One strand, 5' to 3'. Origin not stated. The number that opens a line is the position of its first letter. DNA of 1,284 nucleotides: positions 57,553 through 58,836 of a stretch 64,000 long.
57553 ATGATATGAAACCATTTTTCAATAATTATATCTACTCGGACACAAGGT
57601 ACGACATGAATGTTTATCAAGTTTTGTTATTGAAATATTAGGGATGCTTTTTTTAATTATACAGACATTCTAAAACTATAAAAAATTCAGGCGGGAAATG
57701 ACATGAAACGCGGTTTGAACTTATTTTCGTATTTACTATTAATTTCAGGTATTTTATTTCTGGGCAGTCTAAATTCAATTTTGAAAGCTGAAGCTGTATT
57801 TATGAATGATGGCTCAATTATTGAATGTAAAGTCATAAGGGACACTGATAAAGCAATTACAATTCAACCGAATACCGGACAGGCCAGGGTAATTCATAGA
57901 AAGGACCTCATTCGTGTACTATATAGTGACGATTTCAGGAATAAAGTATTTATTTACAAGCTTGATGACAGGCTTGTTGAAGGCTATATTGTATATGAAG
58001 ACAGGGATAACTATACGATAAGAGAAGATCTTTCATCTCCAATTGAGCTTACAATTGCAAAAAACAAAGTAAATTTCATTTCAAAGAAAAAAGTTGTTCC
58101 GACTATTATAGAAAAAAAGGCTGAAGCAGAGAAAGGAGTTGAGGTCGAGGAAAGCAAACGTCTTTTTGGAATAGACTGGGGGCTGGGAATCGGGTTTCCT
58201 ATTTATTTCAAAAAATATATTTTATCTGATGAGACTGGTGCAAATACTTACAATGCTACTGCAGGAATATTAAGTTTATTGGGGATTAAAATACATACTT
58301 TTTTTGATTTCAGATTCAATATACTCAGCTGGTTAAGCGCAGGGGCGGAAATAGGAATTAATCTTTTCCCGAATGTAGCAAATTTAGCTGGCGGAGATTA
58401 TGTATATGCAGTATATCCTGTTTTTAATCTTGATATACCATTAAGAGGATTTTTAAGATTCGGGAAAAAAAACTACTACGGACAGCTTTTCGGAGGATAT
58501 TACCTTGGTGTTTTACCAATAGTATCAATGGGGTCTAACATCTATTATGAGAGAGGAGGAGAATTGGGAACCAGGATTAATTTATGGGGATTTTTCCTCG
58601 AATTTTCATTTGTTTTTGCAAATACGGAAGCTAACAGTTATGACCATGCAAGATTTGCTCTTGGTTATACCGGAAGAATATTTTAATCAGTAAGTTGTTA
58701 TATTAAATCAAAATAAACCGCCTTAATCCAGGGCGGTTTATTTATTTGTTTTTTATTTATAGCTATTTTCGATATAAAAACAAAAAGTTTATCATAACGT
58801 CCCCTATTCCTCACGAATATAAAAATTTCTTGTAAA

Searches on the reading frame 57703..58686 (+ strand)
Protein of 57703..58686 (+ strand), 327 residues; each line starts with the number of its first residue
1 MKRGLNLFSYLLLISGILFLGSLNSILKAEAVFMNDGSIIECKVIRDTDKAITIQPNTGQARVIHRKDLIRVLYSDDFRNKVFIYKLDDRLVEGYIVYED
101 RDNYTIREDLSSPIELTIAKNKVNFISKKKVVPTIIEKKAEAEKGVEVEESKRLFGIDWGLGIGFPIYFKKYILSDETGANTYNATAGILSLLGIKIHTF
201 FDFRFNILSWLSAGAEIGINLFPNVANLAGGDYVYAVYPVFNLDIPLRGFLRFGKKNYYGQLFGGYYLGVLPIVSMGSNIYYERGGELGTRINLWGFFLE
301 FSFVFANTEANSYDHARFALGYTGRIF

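Call 6: search_protein_families(library=pfam, proteins=[window:57703-58686:+], max_evalue=0.01)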
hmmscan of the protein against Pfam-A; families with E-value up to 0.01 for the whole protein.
window:57703-58686:+ (327 aa): 1 family
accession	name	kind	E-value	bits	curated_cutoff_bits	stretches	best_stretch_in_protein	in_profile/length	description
PF18045.7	ISP3_C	-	0.0086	16.6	27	0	31-80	16-65/110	ISP3 C-terminal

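Call 19: find_homologous_proteins(query=window:57703-58686:+, max_evalue=0.001)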
Query window:57703-58686:+ (327 aa): 12 proteins with E <= 0.001 among 2961 candidates.
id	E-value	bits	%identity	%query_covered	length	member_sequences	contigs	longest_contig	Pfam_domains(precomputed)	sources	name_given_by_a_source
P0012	6.8e-214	727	100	100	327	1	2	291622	-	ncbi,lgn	-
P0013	5.7e-154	530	74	100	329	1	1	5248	-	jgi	jgi:hypothetical protein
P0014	4.4e-100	353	53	100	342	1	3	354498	-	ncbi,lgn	-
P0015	3.6e-98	347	58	81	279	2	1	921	-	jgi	-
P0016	2.3e-96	341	54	100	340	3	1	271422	-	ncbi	-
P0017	9.2e-95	336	51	100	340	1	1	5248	-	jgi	jgi:hypothetical protein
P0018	1.7e-41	161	44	58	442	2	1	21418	-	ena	-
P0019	2.3e-40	157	44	59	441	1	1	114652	-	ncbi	-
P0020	3.1e-40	156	58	44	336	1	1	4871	-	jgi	jgi:hypothetical protein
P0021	2.3e-34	137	50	45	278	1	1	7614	PF14730.12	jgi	jgi:hypothetical protein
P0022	2.5e-34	137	53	43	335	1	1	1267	-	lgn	-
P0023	1.1e-5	43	30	26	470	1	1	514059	PF00041.28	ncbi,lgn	-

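Call 20: find_encoding_contigs(protein=P0012, flank=10000, max_places=6)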
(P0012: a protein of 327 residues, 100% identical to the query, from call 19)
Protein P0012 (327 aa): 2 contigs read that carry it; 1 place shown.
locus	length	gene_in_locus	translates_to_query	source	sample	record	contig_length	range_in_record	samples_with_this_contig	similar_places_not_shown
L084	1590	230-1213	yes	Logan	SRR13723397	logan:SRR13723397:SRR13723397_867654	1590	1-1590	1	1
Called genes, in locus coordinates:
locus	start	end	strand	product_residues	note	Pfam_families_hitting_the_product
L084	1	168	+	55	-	?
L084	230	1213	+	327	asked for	-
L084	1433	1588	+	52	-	?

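Call 21: find_encoding_contigs(protein=P0013, flank=10000, max_places=6)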
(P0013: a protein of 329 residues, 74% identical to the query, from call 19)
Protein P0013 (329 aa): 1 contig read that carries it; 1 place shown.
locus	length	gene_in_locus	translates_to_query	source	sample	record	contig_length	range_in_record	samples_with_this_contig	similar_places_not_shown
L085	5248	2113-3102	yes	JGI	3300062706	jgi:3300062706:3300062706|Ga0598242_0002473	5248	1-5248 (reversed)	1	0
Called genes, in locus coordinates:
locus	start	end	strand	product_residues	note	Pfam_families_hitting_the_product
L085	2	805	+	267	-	?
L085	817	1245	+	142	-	PF01842:ACT, PF13291:ACT_4 (faint), PF19571:ACT_8, PF22629:ACT_AHAS_ss (faint), PF01842:ACT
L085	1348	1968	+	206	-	-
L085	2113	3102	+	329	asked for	-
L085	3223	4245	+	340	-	-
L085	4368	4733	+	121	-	PF00085:Thioredoxin, PF13098:Thioredoxin_2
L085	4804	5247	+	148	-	?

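Call 22: find_encoding_contigs(protein=P0014, flank=10000, max_places=6)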
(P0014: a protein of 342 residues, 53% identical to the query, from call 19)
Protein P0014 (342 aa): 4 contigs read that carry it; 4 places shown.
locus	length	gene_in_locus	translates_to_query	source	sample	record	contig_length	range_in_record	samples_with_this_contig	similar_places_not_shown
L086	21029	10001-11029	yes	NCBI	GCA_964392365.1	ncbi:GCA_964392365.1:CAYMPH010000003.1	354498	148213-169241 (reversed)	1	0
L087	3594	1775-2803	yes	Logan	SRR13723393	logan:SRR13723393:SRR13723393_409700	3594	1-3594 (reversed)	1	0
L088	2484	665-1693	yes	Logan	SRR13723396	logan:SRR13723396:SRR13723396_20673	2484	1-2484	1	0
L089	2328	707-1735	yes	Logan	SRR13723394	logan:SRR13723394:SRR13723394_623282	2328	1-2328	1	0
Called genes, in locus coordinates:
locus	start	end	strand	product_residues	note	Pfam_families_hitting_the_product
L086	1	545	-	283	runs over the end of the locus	PF00669:Flagellin_N, PF00700:Flagellin_C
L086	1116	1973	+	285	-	PF00929:RNase_T, PF16473:Rv2179c-like (weak), PF13280:WYL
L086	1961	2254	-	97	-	PF12840:HTH_20 (weak), PF01022:HTH_5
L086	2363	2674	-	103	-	-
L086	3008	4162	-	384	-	PF04055:Radical_SAM, PF13186:SPASM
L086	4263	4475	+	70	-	PF12843:QSregVF_b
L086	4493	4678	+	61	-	-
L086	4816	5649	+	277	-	PF00753:Lactamase_B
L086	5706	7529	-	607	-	PF00501:AMP-binding, PF23562:AMP-binding_C_3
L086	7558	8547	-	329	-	PF14697:Fer4_21 (faint), PF12797:Fer4_2 (faint), PF25160:LdpA_Fe-S-bd (faint), PF00037:Fer4 (weak), PF12838:Fer4_7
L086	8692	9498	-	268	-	PF00072:Response_reg, PF00989:PAS, PF08448:PAS_4, PF13426:PAS_9 (weak)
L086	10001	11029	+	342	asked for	-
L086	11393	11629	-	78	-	-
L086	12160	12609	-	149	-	PF13650:Asp_protease_2, PF13975:gag-asp_proteas (weak)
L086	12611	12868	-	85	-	-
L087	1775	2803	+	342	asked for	-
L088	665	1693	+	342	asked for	-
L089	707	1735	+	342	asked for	-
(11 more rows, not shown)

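Call 46: predict_structure(alignment_id=A3)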
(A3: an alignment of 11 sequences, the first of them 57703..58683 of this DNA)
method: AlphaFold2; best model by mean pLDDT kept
length: 327 residues; sequences in the alignment: 11
mean_pLDDT: 58.6   pTM: 0.44
mean pLDDT of the five models: 58.6, 58.0, 57.6, 57.6, 54.4
residues with pLDDT >= 90: 15; 70-90: 95; 50-70: 76; < 50: 141
segments of 3 or more residues with pLDDT < 50: 1-3, 21-47, 53-62, 70-82, 97-102, 112-116, 120-148, 172-189, 191-193, 226-239, 273-279
pLDDT, mean of each block of 10 residues (from residue 1): 61 68 36 37 45 44 49 42 48 50 53 49 35 29 39 76 78 45 44 67 83 84 52 40 75 82 80 46 76 89 78 78 81
secondary structure, 60 per line:
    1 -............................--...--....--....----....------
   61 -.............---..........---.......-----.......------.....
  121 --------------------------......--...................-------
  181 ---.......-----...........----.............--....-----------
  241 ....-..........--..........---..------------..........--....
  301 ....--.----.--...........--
elements in order: H2-29 E32-34 E37-40 E43-46 E51-54 E62-65 H66-74 E81-87 E91-97 E103-109 E116-120 H147-152 E155-173 E184-190 E196-206 E211-223 H226-229 E241-244 E246-255 E258-267 E285-294 E297-304 E315-325

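Call 48: fold_search(model_id=the predicted structure, library=pdb)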
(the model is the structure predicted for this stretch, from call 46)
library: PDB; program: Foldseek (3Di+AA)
matches with E <= 10: 743; with E <= 0.001: 0
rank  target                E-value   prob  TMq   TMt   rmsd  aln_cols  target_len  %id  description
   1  2n2l_MODEL_1_A        2.9e-03  1.00  0.30  0.56   7.7       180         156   10  NMR structure of yersinia pestis ail (attachment invasion locus) in decylphosphocholine micelles calculated wi (released 2015-07-22)
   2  2ge4_MODEL_1_A        3.4e-03  1.00  0.26  0.41   9.4       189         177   12  High-resolution solution structure of outer membrane protein A transmembrane domain (released 2006-04-11)
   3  1g90_MODEL_1_A        4.7e-03  1.00  0.28  0.46   8.3       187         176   12  NMR Solution Structure of Outer Membrane Protein A Transmembrane Domain: 10 conformers (released 2001-04-21)
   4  3qrc_B                6.3e-03  0.99  0.25  0.44   7.7       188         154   11  The crystal structure of Ail, the attachment invasion locus protein of Yersinia pestis, in complex with the heparin an (released 2011-11-23)
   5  3qrc_A                9.8e-03  0.99  0.24  0.42   7.8       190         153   11  The crystal structure of Ail, the attachment invasion locus protein of Yersinia pestis, in complex with the heparin an (released 2011-11-23)
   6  3qra                  1.0e-02  0.99  0.24  0.43   9.0       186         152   10  The crystal structure of Ail, the attachment invasion locus protein of Yersinia pestis (released 2011-11-23)
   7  3uu2_A                1.1e-02  0.33  0.15  0.16  25.3       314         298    8  Salmonella typhi osmoporin(OmpC):an Outer Membrane Protein (released 2012-11-28)
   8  2m06_MODEL_1_A        1.1e-02  1.00  0.27  0.51   7.5       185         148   11  NMR structure of OmpX in phopspholipid nanodiscs (released 2012-12-12)
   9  5o78_A                1.1e-02  0.25  0.13  0.13  25.3       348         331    9  Crystal structure of Omp35 from Enterobacter aerogenes (released 2018-06-20)
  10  5fvn_A                1.3e-02  0.51  0.15  0.14  26.5       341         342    9  X-ray crystal structure of Enterobacter cloacae OmpE36 porin. (released 2016-08-10)
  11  9fzc_A                1.7e-02  1.00  0.28  0.47   8.5       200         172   10  Structure of OmpA-short in complex with nanobody Nb01 (released 2024-07-17)
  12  4rlc                  1.9e-02  1.00  0.27  0.55   5.9       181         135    8  Crystal structure of the N-terminal beta-barrel domain of Pseudomonas aeruginosa OprF (released 2015-04-22)
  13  9wcb_A                1.9e-02  0.33  0.16  0.16  24.4       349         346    9  Open state of A8 gpJ 713 central tail fiber with OmpC G17 from E. coli EDL933 (released 2026-01-28)
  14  4rl8_A                2.0e-02  0.93  0.25  0.30  26.9       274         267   10  Crystal structure of the COG4313 outer membrane channel from Pseudomonas putida F1 (released 2015-07-29)
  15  1bxw                  2.6e-02  0.99  0.28  0.45   8.2       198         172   10  OUTER MEMBRANE PROTEIN A (OMPA) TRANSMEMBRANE DOMAIN (released 1998-10-14)
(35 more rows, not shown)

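Call 53: list_cluster_members(proteins=[P0012, P0001])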
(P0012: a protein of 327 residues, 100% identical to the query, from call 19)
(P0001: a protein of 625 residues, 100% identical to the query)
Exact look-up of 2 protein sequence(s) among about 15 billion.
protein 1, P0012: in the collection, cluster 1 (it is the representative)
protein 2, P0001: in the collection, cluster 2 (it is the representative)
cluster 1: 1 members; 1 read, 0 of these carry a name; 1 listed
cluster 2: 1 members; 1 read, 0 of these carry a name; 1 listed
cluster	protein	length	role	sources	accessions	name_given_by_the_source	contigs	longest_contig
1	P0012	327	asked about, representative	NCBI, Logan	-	-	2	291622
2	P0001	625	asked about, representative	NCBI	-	-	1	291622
